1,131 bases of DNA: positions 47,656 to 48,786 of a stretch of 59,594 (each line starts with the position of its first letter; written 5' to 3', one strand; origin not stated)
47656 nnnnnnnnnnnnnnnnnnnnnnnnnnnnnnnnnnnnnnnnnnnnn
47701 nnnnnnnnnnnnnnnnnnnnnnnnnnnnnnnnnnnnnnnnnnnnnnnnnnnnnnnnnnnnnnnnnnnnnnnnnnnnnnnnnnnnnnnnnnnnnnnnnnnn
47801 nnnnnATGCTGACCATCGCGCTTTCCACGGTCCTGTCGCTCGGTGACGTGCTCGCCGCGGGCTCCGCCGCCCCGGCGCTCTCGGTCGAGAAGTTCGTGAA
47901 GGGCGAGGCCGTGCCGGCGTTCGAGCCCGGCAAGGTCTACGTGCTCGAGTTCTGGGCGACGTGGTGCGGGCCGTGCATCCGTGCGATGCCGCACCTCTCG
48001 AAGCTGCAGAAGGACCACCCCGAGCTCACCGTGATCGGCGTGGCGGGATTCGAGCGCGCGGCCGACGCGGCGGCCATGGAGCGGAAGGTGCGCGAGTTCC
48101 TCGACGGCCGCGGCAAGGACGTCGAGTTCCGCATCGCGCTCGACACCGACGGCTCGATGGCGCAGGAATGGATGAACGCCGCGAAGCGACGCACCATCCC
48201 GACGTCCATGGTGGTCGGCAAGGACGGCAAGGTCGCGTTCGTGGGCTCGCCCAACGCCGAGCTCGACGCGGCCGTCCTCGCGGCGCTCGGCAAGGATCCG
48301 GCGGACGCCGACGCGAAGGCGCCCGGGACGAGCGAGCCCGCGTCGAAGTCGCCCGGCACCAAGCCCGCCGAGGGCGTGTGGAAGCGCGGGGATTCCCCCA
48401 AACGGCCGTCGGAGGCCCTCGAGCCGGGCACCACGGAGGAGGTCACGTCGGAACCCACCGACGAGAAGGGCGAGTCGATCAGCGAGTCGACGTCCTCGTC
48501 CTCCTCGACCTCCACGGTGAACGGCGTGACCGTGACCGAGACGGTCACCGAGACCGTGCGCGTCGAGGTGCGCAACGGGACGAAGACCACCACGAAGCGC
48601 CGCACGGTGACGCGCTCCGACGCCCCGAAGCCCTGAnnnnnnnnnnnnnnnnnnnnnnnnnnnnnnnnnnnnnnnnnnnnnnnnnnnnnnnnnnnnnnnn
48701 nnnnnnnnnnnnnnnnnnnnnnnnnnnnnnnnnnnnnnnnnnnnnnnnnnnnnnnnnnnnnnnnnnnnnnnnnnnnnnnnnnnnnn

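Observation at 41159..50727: Split and rearranged ebo-like cluster with a translationally coupled MFS transporter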

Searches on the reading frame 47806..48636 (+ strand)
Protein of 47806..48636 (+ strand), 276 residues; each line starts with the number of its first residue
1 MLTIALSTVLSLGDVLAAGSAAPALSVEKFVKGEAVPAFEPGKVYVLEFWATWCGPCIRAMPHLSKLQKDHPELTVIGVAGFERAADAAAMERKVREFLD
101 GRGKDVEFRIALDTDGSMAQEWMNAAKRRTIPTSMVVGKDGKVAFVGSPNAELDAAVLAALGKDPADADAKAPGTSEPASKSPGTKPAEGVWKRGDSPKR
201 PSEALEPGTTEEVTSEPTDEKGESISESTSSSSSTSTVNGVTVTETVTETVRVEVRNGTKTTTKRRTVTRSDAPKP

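Call 4: search_protein_families(library=pfam, proteins=[window:47806-48636:+], max_evalue=0.01)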
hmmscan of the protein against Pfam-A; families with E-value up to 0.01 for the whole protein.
window:47806-48636:+ (276 aa): 5 families
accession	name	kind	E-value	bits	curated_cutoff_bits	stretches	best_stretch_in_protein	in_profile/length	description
PF08534.16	Redoxin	-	1.1e-13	51.7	26.6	1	18-150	2-135/148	Redoxin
PF00578.27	AhpC-TSA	-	4.2e-11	43.3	26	1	38-145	22-123/124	AhpC/TSA family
PF00085.26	Thioredoxin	-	1.3e-06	28.8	23.5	1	43-77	19-54/103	Thioredoxin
PF13905.12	Thioredoxin_8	-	2.9e-06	27.9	27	1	42-143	1-94/94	Thioredoxin-like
PF14595.12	Thioredoxin_9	-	0.0011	19.3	25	0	43-127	42-119/129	Thioredoxin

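Call 5: search_protein_families(library=ncbifam, proteins=[window:47806-48636:+], max_evalue=0.01)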
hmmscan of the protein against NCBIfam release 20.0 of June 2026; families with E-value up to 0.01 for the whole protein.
window:47806-48636:+ (276 aa): 10 families
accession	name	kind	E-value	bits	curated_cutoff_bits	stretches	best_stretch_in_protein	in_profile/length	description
NF002854.0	PRK03147.1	subfamily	1.4e-12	47.9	170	1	14-144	34-153/176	thiol-disulfide oxidoreductase ResA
NF041202.1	StoA_CxxC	exception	5.7e-12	45.8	210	1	18-144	28-145/163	endospore biogenesis thiol-disulfide oxidoreductase StoA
NF047696.1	ThlDiSintTplARhiz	equivalog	4.7e-09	36.3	230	1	41-141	96-191/219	thiol:disulfide interchange protein TlpA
TIGR01068.1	thioredoxin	equivalog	3.2e-07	30.4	96.8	1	43-75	15-48/101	thioredoxin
TIGR00385.1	dsbE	subfamily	3.6e-07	29.9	123.15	1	38-145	59-152/173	DsbE family thiol:disulfide interchange protein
NF010625.0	PRK14018.1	equivalog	2.8e-06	26.1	522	1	34-165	48-172/521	bifunctional peptide-methionine (S)-S-oxide reductase MsrA/peptide-methionine (R)-S-oxide reductase MsrB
NF008229.0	PRK10996.1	equivalog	0.00033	20.4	125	1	44-69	54-79/141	thioredoxin TrxC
TIGR01126.1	pdi_dom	equivalog_domain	0.0024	18.2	107.2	1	42-87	14-60/105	protein disulfide-isomerase domain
NF006898.0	PRK09381.1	equivalog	0.0025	18.2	138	1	46-71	25-50/109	thioredoxin TrxA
NF047697.1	ThioredTrxAClost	equivalog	0.0056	16.8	140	0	43-71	18-46/105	thioredoxin TrxA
